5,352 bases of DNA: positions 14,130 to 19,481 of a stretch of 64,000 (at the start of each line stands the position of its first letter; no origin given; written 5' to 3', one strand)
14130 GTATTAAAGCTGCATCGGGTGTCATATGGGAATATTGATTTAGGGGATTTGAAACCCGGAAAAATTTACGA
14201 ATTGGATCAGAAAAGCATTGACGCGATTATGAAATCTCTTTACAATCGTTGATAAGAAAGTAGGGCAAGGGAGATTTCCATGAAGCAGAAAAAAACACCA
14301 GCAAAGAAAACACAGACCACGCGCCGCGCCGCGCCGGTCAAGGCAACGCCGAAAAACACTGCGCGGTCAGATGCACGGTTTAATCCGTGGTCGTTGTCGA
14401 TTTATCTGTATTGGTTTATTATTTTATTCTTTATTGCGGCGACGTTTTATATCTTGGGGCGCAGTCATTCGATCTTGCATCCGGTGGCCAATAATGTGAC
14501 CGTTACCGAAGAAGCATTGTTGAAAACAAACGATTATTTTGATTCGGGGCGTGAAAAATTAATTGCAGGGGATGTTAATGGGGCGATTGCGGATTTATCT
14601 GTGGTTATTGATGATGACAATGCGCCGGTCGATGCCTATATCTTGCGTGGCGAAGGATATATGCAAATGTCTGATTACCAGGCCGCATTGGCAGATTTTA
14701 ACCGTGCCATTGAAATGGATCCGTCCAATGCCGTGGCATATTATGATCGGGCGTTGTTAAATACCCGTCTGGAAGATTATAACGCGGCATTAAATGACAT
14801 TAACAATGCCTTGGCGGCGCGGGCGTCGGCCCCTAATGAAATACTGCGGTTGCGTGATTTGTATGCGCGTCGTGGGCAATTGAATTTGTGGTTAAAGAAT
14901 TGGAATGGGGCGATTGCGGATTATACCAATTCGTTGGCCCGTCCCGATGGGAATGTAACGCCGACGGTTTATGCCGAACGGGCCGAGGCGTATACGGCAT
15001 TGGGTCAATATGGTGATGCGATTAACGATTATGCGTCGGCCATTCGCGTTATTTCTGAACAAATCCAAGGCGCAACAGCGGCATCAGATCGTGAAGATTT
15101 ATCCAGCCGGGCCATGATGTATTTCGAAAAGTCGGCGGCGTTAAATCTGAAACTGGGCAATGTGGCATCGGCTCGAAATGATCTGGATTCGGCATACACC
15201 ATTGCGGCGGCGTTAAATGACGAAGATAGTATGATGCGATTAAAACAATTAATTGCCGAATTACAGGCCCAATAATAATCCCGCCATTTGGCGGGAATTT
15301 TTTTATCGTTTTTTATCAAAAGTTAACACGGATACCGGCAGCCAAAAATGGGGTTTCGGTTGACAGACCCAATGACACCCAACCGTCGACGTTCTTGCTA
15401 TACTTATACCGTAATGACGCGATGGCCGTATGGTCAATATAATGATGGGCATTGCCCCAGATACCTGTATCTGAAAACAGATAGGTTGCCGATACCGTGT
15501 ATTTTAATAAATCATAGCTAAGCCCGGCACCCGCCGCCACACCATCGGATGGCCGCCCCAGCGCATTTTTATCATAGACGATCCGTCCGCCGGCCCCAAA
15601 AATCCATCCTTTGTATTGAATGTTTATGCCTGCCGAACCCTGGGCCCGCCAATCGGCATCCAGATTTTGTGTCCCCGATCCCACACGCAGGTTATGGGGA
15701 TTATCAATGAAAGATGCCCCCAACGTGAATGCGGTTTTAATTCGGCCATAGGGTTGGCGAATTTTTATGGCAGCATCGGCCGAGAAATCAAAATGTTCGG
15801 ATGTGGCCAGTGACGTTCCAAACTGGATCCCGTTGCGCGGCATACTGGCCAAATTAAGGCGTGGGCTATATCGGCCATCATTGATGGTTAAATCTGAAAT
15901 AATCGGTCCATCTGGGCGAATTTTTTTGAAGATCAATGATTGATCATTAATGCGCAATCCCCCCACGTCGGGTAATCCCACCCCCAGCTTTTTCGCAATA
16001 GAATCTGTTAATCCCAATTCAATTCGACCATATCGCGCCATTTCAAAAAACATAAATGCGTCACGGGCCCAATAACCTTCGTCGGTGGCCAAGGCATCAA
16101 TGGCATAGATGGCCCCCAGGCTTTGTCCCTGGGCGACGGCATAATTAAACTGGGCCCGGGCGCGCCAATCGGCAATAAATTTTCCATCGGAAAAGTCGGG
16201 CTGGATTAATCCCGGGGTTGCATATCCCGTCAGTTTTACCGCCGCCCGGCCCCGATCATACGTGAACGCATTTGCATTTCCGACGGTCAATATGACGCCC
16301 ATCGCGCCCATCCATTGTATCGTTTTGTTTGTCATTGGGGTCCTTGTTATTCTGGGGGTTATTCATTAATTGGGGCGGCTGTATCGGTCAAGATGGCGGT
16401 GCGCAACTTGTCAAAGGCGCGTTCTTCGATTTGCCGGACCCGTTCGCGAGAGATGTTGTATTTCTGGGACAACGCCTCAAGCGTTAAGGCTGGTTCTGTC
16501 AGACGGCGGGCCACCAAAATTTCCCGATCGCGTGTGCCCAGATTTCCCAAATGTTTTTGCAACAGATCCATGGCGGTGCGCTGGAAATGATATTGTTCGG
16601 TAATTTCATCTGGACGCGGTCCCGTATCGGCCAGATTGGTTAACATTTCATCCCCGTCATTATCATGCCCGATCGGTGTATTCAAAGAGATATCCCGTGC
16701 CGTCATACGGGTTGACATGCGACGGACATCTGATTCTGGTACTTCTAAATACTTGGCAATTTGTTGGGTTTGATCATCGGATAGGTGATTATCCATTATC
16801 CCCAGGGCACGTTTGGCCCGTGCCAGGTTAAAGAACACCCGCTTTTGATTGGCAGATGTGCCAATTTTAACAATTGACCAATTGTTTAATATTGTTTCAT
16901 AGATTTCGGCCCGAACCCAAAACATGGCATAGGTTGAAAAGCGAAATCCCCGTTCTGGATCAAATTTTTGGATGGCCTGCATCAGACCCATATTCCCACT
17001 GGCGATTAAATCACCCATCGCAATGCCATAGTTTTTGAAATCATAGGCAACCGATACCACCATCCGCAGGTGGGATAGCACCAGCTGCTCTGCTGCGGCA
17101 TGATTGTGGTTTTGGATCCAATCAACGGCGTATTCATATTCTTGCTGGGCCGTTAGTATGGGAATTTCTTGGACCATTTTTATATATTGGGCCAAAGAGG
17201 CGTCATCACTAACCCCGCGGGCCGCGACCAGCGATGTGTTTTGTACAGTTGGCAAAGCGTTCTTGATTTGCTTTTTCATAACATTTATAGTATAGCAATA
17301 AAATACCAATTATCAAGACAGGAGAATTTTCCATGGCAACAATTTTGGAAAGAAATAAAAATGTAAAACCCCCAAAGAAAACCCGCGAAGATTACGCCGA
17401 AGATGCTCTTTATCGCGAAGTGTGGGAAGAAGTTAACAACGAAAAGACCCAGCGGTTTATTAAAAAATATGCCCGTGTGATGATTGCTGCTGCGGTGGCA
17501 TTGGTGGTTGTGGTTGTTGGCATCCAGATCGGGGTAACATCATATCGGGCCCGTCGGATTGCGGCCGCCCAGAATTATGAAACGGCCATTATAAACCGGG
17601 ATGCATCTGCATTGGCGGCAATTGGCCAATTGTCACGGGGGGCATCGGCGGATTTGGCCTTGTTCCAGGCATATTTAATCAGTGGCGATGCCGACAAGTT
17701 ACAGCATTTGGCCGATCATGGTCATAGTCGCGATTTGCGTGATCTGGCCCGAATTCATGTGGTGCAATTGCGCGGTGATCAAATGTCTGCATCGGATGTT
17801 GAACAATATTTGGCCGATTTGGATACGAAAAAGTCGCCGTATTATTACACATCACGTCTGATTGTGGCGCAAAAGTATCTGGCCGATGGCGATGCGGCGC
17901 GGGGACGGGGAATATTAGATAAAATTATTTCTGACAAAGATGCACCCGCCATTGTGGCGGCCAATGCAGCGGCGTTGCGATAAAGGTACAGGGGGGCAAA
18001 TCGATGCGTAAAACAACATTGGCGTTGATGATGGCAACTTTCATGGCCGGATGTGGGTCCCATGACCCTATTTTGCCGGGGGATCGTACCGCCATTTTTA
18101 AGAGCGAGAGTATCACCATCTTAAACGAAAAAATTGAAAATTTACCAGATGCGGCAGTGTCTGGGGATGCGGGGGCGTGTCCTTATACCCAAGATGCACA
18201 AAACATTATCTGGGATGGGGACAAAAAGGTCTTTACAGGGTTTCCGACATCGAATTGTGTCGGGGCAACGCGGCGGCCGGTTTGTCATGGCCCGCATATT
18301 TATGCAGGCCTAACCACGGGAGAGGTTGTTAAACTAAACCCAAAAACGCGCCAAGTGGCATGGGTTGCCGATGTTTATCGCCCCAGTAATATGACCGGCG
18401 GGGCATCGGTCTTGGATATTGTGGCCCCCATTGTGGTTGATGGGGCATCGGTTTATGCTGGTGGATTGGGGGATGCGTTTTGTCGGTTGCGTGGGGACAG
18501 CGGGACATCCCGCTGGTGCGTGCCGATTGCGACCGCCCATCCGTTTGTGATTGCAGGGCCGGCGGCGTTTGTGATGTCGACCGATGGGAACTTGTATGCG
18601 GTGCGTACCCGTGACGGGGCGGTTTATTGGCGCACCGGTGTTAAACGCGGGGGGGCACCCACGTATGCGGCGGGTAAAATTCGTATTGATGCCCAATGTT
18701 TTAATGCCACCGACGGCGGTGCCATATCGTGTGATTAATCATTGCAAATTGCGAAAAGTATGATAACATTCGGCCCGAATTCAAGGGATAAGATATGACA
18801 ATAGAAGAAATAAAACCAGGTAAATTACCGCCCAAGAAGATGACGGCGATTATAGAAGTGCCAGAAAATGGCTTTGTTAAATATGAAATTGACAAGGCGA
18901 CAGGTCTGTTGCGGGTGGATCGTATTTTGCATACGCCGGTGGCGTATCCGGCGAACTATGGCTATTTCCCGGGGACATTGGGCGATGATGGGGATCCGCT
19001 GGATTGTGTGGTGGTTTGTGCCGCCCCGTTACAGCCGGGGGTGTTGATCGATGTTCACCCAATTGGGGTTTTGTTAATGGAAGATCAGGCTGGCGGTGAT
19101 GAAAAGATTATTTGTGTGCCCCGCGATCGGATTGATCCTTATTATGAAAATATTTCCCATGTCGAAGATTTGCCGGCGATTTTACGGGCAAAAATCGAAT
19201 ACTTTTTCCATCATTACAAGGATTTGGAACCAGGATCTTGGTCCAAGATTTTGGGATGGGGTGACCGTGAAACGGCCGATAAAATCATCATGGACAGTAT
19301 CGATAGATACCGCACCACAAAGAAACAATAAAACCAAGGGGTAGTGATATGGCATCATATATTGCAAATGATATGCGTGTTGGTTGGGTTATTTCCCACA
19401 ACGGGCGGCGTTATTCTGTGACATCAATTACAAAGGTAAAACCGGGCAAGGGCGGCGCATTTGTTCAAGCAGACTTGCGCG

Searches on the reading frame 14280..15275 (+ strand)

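Call 33: search_protein_families(library=pfam, proteins=[window:14280-15275:+], max_evalue=0.0001)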
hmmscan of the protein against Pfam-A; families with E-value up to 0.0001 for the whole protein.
window:14280-15275:+ (331 aa): 11 families
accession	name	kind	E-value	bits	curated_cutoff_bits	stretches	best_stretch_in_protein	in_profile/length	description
PF00515.34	TPR_1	-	2.4e-19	68.7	27.8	1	118-150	2-34/34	Tetratricopeptide repeat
PF07719.23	TPR_2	-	1.1e-15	56.8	27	1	118-150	2-34/34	Tetratricopeptide repeat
PF13371.12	TPR_9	-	4e-13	49.6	35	1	126-185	4-63/73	Tetratricopeptide repeat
PF13181.12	TPR_8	-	1e-10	41.3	25.7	0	118-150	2-34/34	Tetratricopeptide repeat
PF13414.12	TPR_11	-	1.4e-10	41.1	26.8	1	127-161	4-38/42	TPR repeat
PF13432.12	TPR_16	-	7.6e-07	29.9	32.7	1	123-183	3-63/65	Tetratricopeptide repeat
PF13424.12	TPR_12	-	9.6e-07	29.4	30.1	0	119-181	5-75/77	Tetratricopeptide repeat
PF13431.12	TPR_17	-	7.6e-06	26.3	24.4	0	140-171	2-33/34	Tetratricopeptide repeat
PF13428.12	TPR_14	-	9e-06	26.3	23.5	0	118-158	2-42/44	Tetratricopeptide repeat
PF25575.1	TPR_BSK1_C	-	2.3e-05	24.7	42.2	0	198-259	48-108/118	Serine/threonine-protein kinase BSK1-like, TPR repeats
PF14559.12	TPR_19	-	6.3e-05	23.7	25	0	128-171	2-45/68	Tetratricopeptide repeat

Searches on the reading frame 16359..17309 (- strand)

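Call 34: search_protein_families(library=pfam, proteins=[window:16359-17309:-], max_evalue=0.0001)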
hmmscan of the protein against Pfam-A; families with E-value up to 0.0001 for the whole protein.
window:16359-17309:- (316 aa): 2 families
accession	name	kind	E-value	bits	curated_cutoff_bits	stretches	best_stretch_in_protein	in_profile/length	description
PF04542.20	Sigma70_r2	-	9.2e-17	61.1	24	1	76-144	1-69/71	Sigma-70 region 2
PF04545.22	Sigma70_r4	-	3.5e-15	55.7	24.1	1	254-303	2-49/50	Sigma-70, region 4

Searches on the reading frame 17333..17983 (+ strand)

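Call 34: search_protein_families(library=pfam, proteins=[window:17333-17983:+], max_evalue=0.0001)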
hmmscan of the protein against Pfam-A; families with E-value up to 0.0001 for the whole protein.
window:17333-17983:+ (216 aa): 1 family
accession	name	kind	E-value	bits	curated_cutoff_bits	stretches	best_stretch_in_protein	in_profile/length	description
PF10858.15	DUF2659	-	1.7e-06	28.3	27.7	0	151-215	148-212/216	Protein of unknown function (DUF2659)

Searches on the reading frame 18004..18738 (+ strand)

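Call 34: search_protein_families(library=pfam, proteins=[window:18004-18738:+], max_evalue=0.0001)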
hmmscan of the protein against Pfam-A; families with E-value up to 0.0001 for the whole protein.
window:18004-18738:+ (244 aa): 1 family
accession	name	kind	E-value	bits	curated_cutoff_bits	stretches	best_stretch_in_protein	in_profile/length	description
PF13360.13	PQQ_2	-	1.7e-13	51.2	27.6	1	86-211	108-233/233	Outer membrane protein assembly factor BamB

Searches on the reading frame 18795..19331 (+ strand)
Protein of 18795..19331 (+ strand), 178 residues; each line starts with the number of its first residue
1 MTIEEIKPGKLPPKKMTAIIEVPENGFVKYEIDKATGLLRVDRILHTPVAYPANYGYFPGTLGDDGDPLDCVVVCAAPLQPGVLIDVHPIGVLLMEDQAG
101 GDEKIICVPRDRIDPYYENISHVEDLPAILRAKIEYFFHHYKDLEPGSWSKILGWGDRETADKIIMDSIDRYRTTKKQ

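Call 34: search_protein_families(library=pfam, proteins=[window:18795-19331:+], max_evalue=0.0001)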
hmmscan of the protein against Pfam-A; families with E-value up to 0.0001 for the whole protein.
window:18795-19331:+ (178 aa): 1 family
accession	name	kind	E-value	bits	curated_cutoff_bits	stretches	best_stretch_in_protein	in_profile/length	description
PF00719.24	Pyrophosphatase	-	1.5e-54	184.4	23.5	1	18-172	1-152/153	Inorganic pyrophosphatase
